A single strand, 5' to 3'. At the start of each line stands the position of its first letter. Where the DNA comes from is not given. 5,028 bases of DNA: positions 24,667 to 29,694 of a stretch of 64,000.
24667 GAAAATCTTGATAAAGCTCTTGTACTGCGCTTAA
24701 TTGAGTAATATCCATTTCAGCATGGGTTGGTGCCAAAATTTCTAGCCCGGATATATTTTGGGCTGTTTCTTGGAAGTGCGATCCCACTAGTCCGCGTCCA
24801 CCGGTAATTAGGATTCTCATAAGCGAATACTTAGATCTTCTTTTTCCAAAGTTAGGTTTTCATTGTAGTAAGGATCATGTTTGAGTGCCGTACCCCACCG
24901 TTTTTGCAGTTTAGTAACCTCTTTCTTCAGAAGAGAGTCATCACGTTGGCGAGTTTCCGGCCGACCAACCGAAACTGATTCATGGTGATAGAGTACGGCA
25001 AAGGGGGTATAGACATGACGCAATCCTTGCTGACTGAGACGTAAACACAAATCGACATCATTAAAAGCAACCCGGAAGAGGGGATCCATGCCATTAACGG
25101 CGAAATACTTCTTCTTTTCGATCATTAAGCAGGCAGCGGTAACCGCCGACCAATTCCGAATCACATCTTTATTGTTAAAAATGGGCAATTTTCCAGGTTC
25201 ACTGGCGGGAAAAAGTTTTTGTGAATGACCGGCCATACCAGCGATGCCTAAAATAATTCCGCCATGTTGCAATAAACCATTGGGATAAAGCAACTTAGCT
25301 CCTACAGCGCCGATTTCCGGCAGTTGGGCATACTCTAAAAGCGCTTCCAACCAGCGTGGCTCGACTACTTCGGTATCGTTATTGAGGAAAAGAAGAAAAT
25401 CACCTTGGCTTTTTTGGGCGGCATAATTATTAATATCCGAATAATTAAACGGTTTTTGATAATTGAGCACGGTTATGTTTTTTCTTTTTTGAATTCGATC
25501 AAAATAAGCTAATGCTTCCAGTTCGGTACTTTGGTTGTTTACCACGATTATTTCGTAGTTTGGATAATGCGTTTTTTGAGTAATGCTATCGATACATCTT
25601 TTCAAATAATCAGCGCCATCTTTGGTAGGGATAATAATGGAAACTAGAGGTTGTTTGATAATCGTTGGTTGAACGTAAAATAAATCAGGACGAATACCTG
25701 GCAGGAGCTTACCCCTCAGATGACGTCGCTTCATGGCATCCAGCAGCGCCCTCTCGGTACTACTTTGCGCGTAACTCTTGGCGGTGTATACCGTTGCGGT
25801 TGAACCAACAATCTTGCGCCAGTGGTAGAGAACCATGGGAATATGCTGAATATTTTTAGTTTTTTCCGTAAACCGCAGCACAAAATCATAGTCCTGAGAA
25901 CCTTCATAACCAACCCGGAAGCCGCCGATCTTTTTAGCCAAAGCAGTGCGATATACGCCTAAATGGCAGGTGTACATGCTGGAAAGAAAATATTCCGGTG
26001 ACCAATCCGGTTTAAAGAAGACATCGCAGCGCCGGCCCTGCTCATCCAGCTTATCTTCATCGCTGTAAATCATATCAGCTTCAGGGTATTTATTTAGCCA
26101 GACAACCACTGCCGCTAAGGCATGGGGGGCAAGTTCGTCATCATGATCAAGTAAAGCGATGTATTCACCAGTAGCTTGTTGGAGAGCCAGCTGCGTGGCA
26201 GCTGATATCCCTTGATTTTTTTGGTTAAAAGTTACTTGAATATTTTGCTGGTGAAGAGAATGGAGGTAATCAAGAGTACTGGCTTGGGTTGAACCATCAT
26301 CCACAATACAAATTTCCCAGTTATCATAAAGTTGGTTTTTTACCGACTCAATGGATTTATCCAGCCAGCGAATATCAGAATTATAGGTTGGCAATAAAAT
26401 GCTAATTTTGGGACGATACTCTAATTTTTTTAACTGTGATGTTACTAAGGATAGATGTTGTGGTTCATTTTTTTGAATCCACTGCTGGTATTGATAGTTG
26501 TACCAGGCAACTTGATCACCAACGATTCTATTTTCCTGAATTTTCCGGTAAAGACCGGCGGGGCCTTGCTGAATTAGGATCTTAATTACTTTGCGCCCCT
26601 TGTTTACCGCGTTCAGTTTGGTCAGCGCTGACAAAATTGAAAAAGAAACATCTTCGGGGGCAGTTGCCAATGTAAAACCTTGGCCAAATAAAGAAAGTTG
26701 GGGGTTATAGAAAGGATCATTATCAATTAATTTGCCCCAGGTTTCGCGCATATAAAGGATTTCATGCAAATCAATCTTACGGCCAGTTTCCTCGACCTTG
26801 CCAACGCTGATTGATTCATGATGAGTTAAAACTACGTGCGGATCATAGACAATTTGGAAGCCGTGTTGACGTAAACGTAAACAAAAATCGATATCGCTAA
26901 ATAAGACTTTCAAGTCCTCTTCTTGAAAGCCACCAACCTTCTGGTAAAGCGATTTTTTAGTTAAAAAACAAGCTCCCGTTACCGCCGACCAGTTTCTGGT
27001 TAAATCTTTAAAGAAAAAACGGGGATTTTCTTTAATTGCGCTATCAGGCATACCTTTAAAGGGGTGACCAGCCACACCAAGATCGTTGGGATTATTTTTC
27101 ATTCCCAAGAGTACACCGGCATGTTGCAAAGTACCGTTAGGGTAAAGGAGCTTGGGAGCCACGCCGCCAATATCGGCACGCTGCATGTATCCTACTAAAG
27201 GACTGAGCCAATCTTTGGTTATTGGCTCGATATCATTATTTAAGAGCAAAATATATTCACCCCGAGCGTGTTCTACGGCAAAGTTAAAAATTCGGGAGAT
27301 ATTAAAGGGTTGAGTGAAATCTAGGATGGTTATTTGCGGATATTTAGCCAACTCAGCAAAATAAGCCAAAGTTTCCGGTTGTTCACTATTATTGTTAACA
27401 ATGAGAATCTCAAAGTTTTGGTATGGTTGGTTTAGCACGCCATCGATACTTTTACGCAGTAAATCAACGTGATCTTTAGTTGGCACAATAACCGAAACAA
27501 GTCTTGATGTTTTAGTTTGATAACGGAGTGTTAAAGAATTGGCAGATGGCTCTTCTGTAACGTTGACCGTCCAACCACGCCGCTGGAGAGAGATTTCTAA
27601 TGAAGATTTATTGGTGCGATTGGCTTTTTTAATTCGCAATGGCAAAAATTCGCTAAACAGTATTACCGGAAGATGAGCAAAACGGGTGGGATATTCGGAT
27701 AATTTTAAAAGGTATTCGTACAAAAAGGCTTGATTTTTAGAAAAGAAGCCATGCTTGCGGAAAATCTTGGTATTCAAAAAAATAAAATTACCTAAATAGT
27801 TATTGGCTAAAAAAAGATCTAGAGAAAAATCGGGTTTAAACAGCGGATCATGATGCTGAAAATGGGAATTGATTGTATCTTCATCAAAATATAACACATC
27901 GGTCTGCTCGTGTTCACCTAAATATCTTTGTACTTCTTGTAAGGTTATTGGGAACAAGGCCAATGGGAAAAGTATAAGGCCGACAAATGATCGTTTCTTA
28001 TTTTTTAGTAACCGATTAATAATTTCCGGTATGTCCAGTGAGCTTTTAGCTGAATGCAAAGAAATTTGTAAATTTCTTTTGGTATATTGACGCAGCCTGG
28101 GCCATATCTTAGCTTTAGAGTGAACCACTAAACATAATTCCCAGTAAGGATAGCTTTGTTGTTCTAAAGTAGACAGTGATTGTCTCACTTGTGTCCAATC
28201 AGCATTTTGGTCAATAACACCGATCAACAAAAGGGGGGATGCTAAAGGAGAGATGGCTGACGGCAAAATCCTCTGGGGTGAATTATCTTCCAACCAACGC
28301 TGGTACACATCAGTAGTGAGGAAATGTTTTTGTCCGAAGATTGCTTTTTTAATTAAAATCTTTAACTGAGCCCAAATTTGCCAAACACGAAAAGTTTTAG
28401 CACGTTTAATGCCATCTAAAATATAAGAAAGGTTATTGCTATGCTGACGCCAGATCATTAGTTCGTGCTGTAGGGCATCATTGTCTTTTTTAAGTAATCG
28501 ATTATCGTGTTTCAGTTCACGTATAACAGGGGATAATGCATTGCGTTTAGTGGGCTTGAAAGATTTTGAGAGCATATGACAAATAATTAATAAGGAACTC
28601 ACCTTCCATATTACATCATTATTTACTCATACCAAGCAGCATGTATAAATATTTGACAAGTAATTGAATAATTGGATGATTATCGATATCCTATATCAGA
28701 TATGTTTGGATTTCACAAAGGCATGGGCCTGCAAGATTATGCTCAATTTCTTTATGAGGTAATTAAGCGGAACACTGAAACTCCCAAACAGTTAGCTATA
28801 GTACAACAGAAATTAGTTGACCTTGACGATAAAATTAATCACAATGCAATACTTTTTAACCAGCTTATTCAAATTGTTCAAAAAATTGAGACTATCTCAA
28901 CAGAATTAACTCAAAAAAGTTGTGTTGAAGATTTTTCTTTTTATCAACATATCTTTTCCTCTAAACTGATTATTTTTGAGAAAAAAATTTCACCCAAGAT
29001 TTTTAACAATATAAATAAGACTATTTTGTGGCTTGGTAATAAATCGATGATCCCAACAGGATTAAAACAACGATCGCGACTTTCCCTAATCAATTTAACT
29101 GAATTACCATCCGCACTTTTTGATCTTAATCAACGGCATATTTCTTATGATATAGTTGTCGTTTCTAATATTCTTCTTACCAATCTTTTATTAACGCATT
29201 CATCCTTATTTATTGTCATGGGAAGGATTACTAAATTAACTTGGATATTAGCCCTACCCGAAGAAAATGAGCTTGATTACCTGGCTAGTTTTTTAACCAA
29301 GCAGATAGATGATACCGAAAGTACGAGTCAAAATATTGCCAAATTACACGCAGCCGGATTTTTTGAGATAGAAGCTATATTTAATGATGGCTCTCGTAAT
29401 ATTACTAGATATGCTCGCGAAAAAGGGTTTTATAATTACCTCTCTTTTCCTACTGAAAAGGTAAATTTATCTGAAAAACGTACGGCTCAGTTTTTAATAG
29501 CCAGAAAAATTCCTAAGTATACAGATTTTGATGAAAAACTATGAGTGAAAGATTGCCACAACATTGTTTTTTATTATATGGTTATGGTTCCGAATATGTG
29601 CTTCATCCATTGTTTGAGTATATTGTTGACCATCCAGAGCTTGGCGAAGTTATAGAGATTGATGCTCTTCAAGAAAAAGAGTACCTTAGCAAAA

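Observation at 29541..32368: TagF-like transferase, HAD phosphatase, small cytidylyltransferase and methyltransferase cassette: candidate phospho-headgroup (phosphocholine or polyol-phosphate type) decoration module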

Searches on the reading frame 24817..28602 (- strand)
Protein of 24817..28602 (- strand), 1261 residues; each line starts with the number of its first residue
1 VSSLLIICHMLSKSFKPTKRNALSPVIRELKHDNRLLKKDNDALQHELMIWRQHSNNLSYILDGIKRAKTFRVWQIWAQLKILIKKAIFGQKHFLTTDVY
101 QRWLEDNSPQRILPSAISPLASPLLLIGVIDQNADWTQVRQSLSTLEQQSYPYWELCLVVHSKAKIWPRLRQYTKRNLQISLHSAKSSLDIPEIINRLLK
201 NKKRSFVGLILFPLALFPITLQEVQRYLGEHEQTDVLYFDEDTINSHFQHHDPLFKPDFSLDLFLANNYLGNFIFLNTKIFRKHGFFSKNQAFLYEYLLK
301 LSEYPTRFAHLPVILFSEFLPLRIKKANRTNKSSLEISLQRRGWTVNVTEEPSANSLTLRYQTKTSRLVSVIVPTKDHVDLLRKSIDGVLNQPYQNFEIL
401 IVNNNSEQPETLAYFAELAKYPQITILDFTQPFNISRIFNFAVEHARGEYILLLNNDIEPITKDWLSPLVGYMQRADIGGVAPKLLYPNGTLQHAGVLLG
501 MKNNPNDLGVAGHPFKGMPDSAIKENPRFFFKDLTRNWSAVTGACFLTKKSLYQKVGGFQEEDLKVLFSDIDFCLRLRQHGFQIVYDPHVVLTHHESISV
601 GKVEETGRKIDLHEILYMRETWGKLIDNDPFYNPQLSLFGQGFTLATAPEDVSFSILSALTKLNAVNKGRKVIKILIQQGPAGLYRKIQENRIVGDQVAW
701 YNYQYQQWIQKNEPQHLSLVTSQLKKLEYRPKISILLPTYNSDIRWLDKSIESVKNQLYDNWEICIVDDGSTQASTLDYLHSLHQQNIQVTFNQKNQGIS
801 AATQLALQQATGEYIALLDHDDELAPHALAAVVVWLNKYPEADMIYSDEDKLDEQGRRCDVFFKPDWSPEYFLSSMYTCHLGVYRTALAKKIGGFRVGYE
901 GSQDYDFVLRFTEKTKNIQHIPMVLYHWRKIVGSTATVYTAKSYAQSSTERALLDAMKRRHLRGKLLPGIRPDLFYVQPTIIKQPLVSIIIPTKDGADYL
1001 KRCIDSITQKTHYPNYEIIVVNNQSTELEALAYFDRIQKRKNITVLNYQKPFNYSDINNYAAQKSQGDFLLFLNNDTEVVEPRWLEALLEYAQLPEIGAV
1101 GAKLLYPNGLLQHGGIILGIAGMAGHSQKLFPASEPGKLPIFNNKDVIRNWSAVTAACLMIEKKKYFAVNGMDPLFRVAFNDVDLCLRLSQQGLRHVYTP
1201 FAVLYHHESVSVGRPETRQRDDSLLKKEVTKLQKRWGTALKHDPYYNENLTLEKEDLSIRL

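Call 8: search_protein_families(library=pfam, proteins=[window:24817-28602:-], max_evalue=0.001)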
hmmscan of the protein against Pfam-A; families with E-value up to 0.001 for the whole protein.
window:24817-28602:- (1261 aa): 6 families
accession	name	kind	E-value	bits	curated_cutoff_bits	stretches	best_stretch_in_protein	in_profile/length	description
PF00535.33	Glycos_transf_2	-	7.1e-73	244.5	23.3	3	734-892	1-167/168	Glycosyl transferase family 2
PF13641.12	Glyco_tranf_2_3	-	1.3e-32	114.1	27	3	985-1236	2-227/230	Glycosyltransferase like family 2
PF10111.15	Glyco_tranf_2_2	-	3.4e-20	73.1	27.3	2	734-925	1-213/276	Glycosyltransferase like family 2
PF13632.12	Glyco_trans_2_3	-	7.1e-09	36.2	27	0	540-590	71-119/198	Glycosyl transferase family group 2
PF13712.12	Glyco_tranf_2_5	-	1.8e-08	34.8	27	1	1018-1101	3-89/210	Glycosyltransferase like family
PF02709.20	Glyco_transf_7C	-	2.4e-06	27.5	23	0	537-585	15-63/78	N-terminal domain of galactosyltransferase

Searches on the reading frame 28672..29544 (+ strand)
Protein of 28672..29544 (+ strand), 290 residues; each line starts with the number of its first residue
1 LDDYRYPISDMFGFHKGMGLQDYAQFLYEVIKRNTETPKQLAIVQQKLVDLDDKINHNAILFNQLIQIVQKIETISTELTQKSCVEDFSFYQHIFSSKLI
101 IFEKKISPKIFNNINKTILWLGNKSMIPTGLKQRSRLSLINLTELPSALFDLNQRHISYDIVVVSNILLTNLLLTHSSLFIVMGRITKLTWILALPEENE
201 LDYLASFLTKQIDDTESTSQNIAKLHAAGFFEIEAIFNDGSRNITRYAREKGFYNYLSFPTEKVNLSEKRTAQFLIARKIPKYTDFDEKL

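Call 3: search_protein_families(library=pfam, proteins=[window:28672-29544:+], max_evalue=0.1)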
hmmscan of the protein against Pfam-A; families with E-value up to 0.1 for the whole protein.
window:28672-29544:+ (290 aa): 2 families
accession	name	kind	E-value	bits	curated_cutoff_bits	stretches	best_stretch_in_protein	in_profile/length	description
PF05289.16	BLYB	-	0.02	15.5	25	1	59-116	9-69/120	Borrelia hemolysin accessory protein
PF25804.1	SYNE3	-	0.037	15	30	1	24-74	14-64/83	Nesprin-3 domain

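Call 4: search_protein_families(library=ncbifam, proteins=[window:28672-29544:+], max_evalue=0.1)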
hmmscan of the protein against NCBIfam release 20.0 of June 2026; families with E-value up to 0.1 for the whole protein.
window:28672-29544:+ (290 aa): 0 families

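Call 81: search_solved_structures(query=A5, max_evalue=10)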
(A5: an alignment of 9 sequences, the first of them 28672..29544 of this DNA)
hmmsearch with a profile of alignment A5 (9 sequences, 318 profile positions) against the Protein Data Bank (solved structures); distinct sequences matched with E-value up to 10: 7.
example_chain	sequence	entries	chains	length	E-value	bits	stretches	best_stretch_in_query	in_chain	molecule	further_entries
4lwo_B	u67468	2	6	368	0.64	12.4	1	104-152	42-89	Arginine N-methyltransferase, putative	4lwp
9n0q_A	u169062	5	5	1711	0.65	12.4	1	166-203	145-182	RNA-directed RNA polymerase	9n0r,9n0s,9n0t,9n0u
5dst_A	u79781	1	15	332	0.77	12.2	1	111-183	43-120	Protein arginine N-methyltransferase 8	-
7aaw_A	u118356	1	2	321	0.81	12.1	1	106-176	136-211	Thioredoxin reductase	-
9q3a_A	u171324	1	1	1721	1.7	11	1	166-203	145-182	RNA-directed RNA polymerase L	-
9x1v_A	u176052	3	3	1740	1.8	11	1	166-203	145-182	RNA-directed RNA polymerase L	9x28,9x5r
9h1g_A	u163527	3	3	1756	1.8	10.9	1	166-203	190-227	RNA-directed RNA polymerase L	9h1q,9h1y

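Call 82: search_protein_families(library=pfam, alignment_id=A5, max_evalue=1)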
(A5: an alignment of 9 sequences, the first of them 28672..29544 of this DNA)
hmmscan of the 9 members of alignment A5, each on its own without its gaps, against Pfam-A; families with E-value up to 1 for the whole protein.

A. member 1, window:28672-29544:+ (290 aa): 2 families
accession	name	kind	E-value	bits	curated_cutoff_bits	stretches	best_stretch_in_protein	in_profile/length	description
PF05289.16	BLYB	-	0.02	15.5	25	1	59-116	9-69/120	Borrelia hemolysin accessory protein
PF25804.1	SYNE3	-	0.037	15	30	1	24-74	14-64/83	Nesprin-3 domain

B. families by the number of members that match (of 9 scanned): 3 families
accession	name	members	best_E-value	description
PF05289.16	BLYB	1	0.02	Borrelia hemolysin accessory protein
PF25804.1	SYNE3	1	0.037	Nesprin-3 domain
PF22134.1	DM_Arn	1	0.057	DNA Mimic Protein Arn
